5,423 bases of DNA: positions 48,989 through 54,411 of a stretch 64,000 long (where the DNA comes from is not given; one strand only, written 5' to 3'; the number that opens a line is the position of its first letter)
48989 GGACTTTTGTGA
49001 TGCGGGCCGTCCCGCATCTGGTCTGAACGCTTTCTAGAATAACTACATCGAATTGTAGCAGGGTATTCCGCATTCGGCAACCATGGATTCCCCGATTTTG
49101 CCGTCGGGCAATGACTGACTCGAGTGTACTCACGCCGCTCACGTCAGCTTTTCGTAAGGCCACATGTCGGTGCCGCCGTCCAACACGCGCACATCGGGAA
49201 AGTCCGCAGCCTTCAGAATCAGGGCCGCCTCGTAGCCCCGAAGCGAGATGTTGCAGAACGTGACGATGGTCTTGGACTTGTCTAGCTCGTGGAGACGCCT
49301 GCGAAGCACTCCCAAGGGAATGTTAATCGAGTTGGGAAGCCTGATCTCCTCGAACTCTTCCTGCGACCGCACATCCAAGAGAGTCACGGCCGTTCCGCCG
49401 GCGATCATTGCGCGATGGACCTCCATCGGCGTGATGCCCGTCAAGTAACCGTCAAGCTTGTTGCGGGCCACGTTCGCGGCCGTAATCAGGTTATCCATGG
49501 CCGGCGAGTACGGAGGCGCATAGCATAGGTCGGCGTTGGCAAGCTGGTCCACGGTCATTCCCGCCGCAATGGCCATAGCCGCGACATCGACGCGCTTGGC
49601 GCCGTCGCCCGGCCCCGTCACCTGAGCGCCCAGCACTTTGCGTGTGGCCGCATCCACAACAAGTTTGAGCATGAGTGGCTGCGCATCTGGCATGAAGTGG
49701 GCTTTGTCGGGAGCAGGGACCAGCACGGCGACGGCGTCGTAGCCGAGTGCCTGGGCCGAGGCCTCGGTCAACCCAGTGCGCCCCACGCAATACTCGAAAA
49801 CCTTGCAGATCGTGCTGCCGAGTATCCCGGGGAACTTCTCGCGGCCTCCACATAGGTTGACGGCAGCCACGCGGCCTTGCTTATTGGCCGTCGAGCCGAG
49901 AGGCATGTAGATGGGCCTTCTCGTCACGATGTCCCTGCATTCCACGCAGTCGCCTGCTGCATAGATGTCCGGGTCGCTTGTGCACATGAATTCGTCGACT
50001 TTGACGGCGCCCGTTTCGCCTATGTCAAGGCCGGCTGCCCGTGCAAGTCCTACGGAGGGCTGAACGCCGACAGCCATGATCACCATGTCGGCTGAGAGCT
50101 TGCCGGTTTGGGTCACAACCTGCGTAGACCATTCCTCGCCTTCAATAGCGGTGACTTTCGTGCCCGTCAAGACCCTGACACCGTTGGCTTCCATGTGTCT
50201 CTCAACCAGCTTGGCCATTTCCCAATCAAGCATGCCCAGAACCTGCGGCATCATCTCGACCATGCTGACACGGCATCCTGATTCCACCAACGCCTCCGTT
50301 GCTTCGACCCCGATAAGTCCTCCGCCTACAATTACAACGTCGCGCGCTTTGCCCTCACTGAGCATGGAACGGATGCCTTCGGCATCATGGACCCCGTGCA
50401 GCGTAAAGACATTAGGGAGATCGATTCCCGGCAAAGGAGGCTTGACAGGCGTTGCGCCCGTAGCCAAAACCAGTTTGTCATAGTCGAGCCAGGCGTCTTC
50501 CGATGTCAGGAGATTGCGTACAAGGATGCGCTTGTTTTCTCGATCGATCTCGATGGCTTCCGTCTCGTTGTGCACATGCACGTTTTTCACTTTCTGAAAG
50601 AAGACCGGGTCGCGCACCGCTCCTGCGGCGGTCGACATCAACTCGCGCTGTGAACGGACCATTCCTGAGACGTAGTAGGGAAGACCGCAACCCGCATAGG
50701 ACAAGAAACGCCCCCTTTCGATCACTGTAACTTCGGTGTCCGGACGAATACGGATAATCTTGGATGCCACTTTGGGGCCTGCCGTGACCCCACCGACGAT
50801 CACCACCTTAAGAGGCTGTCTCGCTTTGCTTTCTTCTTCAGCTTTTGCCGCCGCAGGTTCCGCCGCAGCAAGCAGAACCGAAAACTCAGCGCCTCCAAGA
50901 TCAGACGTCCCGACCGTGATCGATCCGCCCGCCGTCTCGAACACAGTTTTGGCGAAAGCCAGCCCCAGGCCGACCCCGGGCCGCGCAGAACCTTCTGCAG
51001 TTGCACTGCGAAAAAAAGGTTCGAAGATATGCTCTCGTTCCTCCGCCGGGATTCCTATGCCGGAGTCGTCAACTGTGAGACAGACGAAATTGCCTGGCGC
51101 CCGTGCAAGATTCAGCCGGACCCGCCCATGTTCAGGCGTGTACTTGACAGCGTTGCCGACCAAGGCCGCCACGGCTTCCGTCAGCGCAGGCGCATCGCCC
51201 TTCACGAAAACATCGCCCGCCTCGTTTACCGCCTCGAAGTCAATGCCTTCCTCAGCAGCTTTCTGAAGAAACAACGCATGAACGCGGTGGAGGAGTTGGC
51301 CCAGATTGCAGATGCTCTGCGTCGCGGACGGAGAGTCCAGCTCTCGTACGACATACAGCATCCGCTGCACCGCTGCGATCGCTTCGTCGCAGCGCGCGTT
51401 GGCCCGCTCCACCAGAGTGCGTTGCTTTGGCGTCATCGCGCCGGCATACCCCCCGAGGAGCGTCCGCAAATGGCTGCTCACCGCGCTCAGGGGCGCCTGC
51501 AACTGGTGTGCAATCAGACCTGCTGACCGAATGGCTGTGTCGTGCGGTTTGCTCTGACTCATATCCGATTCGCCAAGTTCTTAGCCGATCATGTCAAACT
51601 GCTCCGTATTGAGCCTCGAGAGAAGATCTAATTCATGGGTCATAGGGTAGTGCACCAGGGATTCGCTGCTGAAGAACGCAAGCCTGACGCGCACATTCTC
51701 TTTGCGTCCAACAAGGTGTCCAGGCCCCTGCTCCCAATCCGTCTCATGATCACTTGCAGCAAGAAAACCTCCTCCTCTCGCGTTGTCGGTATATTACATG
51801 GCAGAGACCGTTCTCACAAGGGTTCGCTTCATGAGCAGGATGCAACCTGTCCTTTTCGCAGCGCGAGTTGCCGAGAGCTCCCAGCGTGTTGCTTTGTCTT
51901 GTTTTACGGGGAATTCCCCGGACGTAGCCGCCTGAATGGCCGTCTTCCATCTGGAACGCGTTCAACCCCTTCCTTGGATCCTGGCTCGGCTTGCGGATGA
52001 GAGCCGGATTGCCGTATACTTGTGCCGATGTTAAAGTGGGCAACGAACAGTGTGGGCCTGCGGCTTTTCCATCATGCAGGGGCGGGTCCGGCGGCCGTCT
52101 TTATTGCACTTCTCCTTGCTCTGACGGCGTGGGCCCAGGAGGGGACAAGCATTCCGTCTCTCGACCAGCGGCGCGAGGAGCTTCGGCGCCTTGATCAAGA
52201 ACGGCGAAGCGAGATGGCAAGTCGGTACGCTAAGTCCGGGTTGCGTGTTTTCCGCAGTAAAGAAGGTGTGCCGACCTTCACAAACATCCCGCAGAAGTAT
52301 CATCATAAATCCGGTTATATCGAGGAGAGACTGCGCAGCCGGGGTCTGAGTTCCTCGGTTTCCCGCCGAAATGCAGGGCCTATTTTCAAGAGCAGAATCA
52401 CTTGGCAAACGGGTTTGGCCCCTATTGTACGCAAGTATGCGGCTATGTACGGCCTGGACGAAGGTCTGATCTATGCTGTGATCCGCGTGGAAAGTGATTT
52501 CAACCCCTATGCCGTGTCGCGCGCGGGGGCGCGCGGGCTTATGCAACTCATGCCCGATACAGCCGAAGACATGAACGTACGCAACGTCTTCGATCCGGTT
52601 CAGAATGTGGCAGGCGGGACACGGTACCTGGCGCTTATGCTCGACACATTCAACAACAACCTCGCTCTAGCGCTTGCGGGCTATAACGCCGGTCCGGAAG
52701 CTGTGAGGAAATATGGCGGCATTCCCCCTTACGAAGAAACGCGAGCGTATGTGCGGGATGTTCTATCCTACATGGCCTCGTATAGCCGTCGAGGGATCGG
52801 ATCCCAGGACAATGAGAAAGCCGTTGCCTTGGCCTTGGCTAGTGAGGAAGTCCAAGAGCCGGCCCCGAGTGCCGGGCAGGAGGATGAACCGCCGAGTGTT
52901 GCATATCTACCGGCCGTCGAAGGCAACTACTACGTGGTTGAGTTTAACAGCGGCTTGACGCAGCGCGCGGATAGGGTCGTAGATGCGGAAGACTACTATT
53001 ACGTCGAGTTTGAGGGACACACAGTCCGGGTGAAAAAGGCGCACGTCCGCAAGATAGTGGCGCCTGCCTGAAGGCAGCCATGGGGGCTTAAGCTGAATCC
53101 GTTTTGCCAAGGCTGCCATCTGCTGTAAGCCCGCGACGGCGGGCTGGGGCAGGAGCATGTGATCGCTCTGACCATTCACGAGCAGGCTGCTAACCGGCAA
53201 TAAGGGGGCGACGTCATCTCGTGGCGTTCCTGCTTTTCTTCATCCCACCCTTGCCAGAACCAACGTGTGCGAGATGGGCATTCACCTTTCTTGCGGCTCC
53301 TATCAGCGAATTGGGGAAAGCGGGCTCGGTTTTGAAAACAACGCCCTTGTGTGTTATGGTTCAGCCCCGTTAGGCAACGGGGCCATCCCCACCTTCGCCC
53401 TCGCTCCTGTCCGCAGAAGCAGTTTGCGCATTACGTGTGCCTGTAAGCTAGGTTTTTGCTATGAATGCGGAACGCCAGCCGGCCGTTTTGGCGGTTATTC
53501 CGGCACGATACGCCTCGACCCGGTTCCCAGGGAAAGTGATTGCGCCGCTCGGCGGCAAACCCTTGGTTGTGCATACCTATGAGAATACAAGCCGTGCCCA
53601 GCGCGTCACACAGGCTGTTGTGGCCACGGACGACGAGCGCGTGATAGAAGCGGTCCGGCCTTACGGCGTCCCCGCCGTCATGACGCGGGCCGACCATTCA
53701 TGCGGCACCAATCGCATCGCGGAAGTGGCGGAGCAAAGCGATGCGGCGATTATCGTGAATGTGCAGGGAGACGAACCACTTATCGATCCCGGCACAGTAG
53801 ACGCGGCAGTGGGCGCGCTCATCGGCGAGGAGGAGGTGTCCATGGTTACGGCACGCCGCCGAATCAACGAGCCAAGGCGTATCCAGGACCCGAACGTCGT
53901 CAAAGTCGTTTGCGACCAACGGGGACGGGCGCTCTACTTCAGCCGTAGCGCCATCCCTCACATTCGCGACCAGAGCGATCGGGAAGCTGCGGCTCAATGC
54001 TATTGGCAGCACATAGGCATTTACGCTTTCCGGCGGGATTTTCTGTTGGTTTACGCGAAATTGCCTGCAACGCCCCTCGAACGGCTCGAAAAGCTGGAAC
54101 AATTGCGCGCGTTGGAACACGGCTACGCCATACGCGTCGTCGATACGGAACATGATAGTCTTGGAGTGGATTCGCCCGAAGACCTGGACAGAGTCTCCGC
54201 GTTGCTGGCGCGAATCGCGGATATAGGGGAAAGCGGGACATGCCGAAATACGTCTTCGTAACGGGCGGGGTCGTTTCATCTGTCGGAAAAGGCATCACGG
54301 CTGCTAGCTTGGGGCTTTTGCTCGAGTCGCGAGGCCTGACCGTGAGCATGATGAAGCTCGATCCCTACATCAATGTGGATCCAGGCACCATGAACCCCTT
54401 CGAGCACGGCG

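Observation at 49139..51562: One ORF fuses a sensor-less histidine-kinase core to a CoA-disulfide-reductase/persulfide-reductase-like flavoenzyme with a rhodanese domain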

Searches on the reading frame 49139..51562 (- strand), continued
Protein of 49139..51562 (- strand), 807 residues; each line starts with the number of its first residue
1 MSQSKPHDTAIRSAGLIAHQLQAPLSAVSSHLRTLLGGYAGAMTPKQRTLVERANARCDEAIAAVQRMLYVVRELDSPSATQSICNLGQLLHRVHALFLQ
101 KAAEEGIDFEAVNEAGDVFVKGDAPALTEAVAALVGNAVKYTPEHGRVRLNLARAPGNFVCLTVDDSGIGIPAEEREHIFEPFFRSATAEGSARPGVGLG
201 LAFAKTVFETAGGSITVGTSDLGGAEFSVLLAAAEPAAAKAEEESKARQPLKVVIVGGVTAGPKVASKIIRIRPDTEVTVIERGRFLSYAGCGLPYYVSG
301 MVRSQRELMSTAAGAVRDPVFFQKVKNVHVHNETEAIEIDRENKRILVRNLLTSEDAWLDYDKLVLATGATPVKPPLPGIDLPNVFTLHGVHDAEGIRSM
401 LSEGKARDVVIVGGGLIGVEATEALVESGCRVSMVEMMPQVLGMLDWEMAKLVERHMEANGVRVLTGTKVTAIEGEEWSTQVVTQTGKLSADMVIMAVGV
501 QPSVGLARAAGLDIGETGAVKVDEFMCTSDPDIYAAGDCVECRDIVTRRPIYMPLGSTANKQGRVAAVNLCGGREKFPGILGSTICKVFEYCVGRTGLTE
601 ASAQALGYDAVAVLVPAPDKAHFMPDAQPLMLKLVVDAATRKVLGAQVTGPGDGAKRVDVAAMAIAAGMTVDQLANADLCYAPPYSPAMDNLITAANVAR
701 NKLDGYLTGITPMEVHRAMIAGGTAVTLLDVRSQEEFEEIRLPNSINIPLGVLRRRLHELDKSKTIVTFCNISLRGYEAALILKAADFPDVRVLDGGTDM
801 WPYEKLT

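Call 61: fold_search(model_id=the predicted structure, library=pdb)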
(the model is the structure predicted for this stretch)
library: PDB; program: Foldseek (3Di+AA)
matches with E <= 10: 1831; with E <= 0.001: 923
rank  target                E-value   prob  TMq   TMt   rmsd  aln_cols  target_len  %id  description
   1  6pfz_A                3.2e-63  1.00  0.64  0.95   2.0       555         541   46  Structure of a NAD-Dependent Persulfide Reductase from A. fulgidus (released 2020-07-01)
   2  6pfz_B                3.9e-61  1.00  0.64  0.95   2.1       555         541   46  Structure of a NAD-Dependent Persulfide Reductase from A. fulgidus (released 2020-07-01)
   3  3icr_B                7.9e-61  1.00  0.63  0.90   2.7       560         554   37  Crystal structure of oxidized Bacillus anthracis CoADR-RHD (released 2009-11-17)
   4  6pfz_D                1.3e-60  1.00  0.64  0.95   2.2       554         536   46  Structure of a NAD-Dependent Persulfide Reductase from A. fulgidus (released 2020-07-01)
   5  6pfz_C                2.0e-60  1.00  0.64  0.95   2.2       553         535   45  Structure of a NAD-Dependent Persulfide Reductase from A. fulgidus (released 2020-07-01)
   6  3ict_A                4.8e-60  1.00  0.63  0.90   2.9       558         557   37  Crystal structure of reduced Bacillus anthracis CoADR-RHD (released 2009-11-17)
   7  3icr_A                8.3e-60  1.00  0.63  0.90   2.9       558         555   37  Crystal structure of oxidized Bacillus anthracis CoADR-RHD (released 2009-11-17)
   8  3ict_B                1.5e-59  1.00  0.63  0.91   2.7       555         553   37  Crystal structure of reduced Bacillus anthracis CoADR-RHD (released 2009-11-17)
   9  3nt6_A                1.2e-58  1.00  0.63  0.89   3.3       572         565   36  Structure of the Shewanella loihica PV-4 NADH-dependent persulfide reductase C43S/C531S Double Mutant (released 2010-12-08)
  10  8a56_A                2.2e-58  1.00  0.62  0.92   2.6       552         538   36  Coenzyme A-persulfide reductase (CoAPR) from Enterococcus faecalis (released 2022-09-14)
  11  3nta_A                3.8e-58  1.00  0.63  0.89   3.1       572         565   36  Structure of the Shewanella loihica PV-4 NADH-dependent persulfide reductase (released 2010-12-08)
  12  8a56_B                2.0e-57  1.00  0.63  0.92   2.5       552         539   35  Coenzyme A-persulfide reductase (CoAPR) from Enterococcus faecalis (released 2022-09-14)
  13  3ntd_A                4.7e-57  1.00  0.63  0.89   3.2       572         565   36  Structure of the Shewanella loihica PV-4 NADH-dependent persulfide reductase C531S Mutant (released 2010-12-08)
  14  4ocg_A                3.0e-56  1.00  0.64  0.90   2.7       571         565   36  Structure of the Shewanella loihica PV-4 NADH-dependent persulfide reductase F161A Mutant (released 2014-08-20)
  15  4fx9_B                1.3e-47  1.00  0.52  0.94   2.1       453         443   38  Structure of the Pyrococcus horikoshii CoA persulfide/polysulfide reductase (released 2013-04-10)
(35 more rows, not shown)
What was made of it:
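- On Npsr / CoADR-RHD (NADH-dependent persulfide reductase): Foldseek gives TM 0.95 to 6PFZ (call 61).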

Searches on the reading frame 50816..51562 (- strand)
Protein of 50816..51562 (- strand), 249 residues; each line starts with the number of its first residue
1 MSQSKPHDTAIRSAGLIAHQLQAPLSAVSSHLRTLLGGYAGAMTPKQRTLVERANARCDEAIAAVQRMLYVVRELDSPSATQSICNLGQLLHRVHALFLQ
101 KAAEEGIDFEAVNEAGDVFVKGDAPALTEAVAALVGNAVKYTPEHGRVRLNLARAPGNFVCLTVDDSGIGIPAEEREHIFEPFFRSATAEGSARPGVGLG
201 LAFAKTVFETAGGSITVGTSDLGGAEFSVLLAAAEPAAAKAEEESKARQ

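Call 17: search_solved_structures(query=window:50816-51562:-, max_evalue=0.00001, show_alignments=2)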
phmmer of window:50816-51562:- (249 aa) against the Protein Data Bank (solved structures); distinct sequences matched with E-value up to 0.00001: 50.
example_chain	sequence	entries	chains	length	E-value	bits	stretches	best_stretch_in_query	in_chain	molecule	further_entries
5c93_A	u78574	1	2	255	3.5e-19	72.7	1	15-231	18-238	Histidine kinase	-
4u7n_A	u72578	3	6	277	4.6e-19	72.3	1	15-231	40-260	Histidine protein kinase sensor protein | Histidine kinase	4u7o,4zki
4i5s_A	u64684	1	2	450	2.6e-17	66.6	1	16-233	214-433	Putative histidine kinase CovS; VicK-like protein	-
4kp4_A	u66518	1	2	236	1.2e-16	64.4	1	9-231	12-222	Osmolarity sensor protein EnvZ, Histidine kinase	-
8u4x_A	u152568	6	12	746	2.9e-16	63.1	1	78-229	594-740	histidine kinase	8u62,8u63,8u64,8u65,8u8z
6blk_C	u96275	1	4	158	3.2e-16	63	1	107-221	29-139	Signal transduction histidine-protein kinase/phosphatase mprB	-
3sl2_A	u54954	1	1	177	1.3e-14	57.7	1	103-225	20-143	Sensor histidine kinase yycG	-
4q20_A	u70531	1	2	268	2.9e-14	56.6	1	14-238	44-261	Sensor protein DivL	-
4gcz_A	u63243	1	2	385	2.9e-14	56.6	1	14-235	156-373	Blue-light photoreceptor, Sensor protein fixL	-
6qrj_A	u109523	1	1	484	3.5e-14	56.4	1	16-233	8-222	Hybrid kinase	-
8a3u_A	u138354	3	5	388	3.9e-14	56.2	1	14-235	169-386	Putative Sensory box protein,Sensor protein FixL | Putative Sensory box protein,Putative Sensory box protein,Sensor protein FixL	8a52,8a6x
8a7f_A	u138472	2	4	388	3.9e-14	56.2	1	14-235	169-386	Putative Sensory box protein,Sensor protein FixL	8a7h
4cti_A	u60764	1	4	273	5.5e-14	55.7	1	25-231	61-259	OSMOLARITY SENSOR PROTEIN ENVZ, AF1503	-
4biw_A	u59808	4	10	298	1.2e-13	54.6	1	17-229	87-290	SENSOR PROTEIN CPXA | Sensor histidine kinase CpxA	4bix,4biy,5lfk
4biu_A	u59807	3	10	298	1.2e-13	54.6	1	17-229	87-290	SENSOR PROTEIN CPXA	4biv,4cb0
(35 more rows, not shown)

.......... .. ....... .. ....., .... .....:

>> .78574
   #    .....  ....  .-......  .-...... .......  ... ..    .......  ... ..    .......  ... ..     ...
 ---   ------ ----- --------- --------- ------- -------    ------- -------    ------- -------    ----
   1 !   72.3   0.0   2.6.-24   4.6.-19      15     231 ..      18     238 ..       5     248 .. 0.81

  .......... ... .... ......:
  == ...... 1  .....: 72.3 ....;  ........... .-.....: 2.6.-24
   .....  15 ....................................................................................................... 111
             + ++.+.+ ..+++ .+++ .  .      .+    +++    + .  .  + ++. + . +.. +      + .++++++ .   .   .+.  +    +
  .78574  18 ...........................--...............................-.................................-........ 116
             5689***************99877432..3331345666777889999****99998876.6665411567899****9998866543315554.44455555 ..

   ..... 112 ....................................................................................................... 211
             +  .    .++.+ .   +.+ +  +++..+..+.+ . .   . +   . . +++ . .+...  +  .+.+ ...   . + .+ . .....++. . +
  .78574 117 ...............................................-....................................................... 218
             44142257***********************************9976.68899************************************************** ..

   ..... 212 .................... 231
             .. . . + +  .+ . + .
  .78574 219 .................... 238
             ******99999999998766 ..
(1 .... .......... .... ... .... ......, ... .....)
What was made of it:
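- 51335..51547 (-): DHp (dimerisation/phospho-acceptor) helical hairpin, residues 6-76. It aligns to the DHp of WalK, VicK and EnvZ (call 17).
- On HisKA-class histidine kinase (two-component transmitter): It is in register with the His of WalK and EnvZ (call 17).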

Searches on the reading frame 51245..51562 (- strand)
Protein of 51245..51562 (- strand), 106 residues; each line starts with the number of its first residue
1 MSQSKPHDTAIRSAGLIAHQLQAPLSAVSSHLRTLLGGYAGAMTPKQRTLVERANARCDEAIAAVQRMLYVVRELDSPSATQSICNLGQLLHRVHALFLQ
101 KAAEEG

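Call 58: search_protein_families(library=pfam, proteins=[window:51245-51562:-], max_evalue=10)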
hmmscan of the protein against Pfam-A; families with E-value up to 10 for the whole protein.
seq(106 aa): 2 families
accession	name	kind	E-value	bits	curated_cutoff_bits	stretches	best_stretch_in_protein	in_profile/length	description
PF00512.31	HisKA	-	0.00045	20.7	26.9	1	17-73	9-62/66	His Kinase A (phospho-acceptor) domain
PF18770.7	Arm_vescicular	-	0.019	15.2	33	1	62-89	9-36/61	Armadillo tether-repeat of vescicular transport factor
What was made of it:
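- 51335..51547 (-): Pfam HisKA is sub-threshold at 20.7 bits (call 58).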

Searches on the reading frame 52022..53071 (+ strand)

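Call 22: search_protein_families(library=pfam, proteins=[window:52022-53071:+], max_evalue=0.001)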
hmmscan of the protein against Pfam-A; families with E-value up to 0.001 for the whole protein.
window:52022-53071:+ (349 aa): 1 family
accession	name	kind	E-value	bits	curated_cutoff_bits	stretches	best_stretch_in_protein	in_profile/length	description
PF01464.25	SLT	-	1.2e-31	109.1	21.3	1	136-235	3-108/117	Transglycosylase SLT domain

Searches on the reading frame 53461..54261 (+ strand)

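Call 22: search_protein_families(library=pfam, proteins=[window:53461-54261:+], max_evalue=0.001)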
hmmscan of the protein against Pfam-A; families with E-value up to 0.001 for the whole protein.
window:53461-54261:+ (266 aa): 2 families
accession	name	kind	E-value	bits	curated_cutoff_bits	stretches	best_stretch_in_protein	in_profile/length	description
PF02348.25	CTP_transf_3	-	9.5e-53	179.6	22.6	1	11-221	2-214/217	Cytidylyltransferase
PF12804.13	NTP_transf_3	-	2.1e-09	38.2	27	1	21-172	11-145/160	MobA-like NTP transferase domain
